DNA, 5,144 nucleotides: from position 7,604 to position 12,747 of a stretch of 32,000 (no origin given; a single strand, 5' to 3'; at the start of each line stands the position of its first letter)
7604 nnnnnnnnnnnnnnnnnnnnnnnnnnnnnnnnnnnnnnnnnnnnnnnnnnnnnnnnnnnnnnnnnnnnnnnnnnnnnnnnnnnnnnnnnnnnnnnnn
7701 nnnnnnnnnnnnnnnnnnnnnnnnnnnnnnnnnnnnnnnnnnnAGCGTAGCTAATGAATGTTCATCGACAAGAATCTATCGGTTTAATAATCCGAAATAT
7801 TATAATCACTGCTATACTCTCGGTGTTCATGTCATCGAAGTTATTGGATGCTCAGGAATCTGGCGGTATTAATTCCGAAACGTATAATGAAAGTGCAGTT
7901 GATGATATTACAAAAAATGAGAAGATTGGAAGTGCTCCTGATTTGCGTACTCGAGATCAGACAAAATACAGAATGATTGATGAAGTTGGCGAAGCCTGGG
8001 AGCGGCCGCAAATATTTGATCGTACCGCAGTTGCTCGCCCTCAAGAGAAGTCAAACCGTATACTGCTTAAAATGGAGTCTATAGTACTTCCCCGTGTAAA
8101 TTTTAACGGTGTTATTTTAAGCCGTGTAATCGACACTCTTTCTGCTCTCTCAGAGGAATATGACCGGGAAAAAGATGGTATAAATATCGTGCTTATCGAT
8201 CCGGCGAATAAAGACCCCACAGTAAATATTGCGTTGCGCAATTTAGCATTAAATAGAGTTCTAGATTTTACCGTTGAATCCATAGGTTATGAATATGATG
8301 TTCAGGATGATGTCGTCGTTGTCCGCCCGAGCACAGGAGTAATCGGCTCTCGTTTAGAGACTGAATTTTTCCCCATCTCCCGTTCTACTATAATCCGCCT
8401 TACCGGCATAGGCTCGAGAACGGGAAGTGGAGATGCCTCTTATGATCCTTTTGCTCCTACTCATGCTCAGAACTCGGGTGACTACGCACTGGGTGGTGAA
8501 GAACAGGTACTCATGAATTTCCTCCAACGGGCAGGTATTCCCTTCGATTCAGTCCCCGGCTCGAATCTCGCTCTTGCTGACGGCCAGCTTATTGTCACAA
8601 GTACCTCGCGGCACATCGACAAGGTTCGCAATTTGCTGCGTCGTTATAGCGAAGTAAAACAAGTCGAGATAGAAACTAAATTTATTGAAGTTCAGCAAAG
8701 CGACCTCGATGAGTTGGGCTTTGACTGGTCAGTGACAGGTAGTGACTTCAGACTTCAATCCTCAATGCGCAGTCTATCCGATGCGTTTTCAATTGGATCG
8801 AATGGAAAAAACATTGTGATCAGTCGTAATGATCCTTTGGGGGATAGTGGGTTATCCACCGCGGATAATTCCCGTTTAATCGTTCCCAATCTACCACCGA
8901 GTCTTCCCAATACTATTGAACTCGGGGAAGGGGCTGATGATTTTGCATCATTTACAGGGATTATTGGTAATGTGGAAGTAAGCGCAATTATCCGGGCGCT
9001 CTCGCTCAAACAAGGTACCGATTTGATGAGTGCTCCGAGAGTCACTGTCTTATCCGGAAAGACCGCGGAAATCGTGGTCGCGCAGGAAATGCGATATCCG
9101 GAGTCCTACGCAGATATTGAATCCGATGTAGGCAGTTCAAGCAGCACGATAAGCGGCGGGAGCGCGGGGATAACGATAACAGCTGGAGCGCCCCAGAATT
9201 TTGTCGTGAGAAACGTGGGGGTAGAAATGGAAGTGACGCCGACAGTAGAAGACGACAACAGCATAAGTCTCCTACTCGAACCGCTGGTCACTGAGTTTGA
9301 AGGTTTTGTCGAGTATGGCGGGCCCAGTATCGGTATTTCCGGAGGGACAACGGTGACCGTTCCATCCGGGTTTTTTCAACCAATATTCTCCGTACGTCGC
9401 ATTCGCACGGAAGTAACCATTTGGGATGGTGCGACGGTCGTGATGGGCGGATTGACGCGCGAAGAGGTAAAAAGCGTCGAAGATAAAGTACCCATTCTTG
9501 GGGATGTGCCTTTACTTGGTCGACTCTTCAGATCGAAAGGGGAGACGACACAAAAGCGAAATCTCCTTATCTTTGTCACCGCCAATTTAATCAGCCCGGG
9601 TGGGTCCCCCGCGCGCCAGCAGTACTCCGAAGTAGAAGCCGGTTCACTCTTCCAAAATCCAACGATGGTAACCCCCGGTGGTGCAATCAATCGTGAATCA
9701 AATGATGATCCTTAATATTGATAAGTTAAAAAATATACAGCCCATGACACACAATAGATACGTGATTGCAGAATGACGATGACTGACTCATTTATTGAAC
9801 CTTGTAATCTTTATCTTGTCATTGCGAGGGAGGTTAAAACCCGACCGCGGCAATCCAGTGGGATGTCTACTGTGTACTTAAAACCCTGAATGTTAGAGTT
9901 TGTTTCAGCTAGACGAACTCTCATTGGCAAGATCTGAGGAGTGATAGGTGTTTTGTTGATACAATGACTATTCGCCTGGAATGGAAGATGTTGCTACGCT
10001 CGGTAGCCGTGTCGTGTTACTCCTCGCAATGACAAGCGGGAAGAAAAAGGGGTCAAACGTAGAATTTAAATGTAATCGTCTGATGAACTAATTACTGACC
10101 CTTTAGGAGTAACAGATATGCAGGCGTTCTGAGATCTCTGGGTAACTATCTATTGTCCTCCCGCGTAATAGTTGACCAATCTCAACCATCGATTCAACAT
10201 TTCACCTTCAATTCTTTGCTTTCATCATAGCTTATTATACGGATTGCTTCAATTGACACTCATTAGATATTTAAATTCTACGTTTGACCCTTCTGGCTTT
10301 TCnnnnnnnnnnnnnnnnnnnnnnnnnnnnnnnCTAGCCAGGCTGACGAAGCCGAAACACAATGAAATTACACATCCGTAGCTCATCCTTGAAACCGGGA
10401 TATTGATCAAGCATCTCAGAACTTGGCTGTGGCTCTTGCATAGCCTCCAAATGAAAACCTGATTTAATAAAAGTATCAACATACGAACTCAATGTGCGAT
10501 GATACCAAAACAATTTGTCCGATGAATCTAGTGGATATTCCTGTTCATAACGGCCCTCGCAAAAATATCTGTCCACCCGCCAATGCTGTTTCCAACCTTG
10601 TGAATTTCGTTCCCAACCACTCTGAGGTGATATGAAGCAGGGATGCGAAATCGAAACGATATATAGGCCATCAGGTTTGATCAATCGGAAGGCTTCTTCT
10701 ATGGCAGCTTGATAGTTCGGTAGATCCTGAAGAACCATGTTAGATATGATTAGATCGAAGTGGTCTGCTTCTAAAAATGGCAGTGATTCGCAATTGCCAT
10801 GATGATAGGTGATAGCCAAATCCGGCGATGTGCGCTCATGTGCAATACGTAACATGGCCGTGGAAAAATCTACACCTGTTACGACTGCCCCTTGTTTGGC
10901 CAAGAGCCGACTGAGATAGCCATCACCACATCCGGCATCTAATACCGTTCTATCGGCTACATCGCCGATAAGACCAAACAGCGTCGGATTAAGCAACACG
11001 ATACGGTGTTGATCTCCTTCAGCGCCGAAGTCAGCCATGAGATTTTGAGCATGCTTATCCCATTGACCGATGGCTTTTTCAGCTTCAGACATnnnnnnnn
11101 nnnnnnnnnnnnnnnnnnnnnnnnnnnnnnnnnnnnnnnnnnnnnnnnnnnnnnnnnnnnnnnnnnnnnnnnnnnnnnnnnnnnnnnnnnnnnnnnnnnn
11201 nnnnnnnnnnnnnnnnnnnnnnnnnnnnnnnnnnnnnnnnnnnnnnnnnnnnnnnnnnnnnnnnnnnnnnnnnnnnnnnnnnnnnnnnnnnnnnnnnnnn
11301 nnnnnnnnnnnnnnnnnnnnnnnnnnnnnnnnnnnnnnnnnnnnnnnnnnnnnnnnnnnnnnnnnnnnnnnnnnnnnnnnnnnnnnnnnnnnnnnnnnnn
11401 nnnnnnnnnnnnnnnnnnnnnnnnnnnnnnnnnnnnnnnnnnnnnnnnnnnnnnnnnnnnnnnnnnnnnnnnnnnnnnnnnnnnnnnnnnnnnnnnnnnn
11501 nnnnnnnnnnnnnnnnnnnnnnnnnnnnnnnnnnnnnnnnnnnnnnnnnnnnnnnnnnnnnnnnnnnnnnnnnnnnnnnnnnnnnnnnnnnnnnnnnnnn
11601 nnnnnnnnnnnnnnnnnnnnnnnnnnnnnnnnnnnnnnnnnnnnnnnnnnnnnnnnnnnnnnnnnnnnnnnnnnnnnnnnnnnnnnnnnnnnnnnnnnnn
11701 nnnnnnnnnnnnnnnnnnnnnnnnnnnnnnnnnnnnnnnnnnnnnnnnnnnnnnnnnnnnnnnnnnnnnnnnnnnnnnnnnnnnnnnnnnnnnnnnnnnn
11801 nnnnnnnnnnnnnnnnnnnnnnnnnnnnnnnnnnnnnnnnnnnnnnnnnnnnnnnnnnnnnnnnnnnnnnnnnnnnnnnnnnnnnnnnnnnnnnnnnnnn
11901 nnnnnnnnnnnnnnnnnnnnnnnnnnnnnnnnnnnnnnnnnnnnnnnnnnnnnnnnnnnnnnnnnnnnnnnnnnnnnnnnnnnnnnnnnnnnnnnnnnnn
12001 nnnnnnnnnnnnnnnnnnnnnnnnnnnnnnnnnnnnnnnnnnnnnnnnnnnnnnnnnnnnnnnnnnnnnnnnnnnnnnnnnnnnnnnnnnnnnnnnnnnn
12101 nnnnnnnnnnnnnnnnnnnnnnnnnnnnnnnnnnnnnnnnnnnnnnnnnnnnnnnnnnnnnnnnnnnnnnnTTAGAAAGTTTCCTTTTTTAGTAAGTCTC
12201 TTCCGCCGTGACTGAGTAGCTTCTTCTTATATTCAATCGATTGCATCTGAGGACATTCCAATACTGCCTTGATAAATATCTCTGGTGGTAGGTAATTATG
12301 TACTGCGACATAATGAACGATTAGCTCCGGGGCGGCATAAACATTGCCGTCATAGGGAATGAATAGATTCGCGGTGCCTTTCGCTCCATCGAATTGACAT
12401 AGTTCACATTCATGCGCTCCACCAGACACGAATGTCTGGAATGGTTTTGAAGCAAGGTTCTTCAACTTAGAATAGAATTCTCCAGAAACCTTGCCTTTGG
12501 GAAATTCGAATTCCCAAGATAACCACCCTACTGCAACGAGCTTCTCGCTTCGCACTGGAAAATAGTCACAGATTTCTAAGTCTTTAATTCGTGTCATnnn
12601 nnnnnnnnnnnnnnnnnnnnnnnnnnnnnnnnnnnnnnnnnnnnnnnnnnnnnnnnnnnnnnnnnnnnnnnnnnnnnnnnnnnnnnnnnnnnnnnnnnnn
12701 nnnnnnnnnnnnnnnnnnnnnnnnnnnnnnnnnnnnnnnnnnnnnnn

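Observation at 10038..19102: Recently active ~265-bp MITE-like element (family 1): three near-identical copies plus derivatives, no transposase and no visible target duplication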

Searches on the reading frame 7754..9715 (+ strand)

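Call 9: search_protein_families(library=pfam, proteins=[window:7754-9715:+])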
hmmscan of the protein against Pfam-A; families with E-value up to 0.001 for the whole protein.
window:7754-9715:+ (653 aa): 1 family
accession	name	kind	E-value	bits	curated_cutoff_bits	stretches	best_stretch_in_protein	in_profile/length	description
PF00263.26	Secretin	-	3.7e-34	118.2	27.5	1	417-613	3-168/169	Bacterial type II and III secretion system protein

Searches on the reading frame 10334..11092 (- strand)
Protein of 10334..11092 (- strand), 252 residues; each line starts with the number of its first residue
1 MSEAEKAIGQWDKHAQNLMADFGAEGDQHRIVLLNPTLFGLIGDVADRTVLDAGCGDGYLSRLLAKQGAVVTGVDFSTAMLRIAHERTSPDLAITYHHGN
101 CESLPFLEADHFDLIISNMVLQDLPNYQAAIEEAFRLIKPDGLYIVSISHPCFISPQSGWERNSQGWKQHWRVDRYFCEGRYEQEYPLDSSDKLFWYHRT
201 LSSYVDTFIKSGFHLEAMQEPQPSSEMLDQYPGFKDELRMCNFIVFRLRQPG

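Call 9: search_protein_families(library=pfam, proteins=[window:10334-11092:-])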
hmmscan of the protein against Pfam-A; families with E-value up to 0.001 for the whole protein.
window:10334-11092:- (252 aa): 12 families
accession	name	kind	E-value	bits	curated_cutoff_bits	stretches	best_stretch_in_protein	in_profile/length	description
PF08241.18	Methyltransf_11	-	1.6e-23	83.6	21.2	1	51-145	1-94/95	Methyltransferase domain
PF13649.12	Methyltransf_25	-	5.8e-22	78.6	27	1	50-142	1-97/97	Methyltransferase domain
PF13847.12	Methyltransf_31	-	1e-18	67.9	27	1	47-147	4-110/145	Methyltransferase domain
PF13489.12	Methyltransf_23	-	4e-17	62.9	27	1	45-174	21-135/164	Methyltransferase domain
PF08242.18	Methyltransf_12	-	1.6e-15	58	30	1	51-143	1-97/98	Methyltransferase domain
PF01209.24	Ubie_methyltran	-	6.3e-12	45.8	20.1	1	43-153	44-159/233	ubiE/COQ5 methyltransferase family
PF05401.17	NodS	-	7e-06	26.5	24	1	46-146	43-144/201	Nodulation protein S (NodS)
PF05175.20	MTS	-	7.6e-06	26.1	23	1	46-122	31-109/170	Methyltransferase small domain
PF07021.18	MetW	-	0.00023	21.3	21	1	49-139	16-103/193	Methionine biosynthesis protein MetW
PF08003.17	Methyltransf_9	-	0.00023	20.7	23.8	1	42-82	111-152/315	Protein of unknown function (DUF1698)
PF06325.19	PrmA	-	0.00026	21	22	1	47-147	162-259/296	Ribosomal protein L11 methyltransferase (PrmA)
PF13679.12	Methyltransf_32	-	0.0003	21.2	27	1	46-87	25-72/143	Methyltransferase domain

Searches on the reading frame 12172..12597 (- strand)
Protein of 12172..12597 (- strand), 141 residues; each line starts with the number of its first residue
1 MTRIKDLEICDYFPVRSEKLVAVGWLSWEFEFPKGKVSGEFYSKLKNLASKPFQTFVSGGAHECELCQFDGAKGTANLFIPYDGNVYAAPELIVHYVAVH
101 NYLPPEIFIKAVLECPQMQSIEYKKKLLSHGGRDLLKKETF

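Call 10: search_protein_families(library=pfam, proteins=[window:12172-12597:-])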
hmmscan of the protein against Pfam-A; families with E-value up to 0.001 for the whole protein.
window:12172-12597:- (141 aa): 1 family
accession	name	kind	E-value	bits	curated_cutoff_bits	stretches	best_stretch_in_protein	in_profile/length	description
PF25535.1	DUF7919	-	3.3e-29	102.1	27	1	3-113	2-126/126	Domain of unknown function (DUF7919)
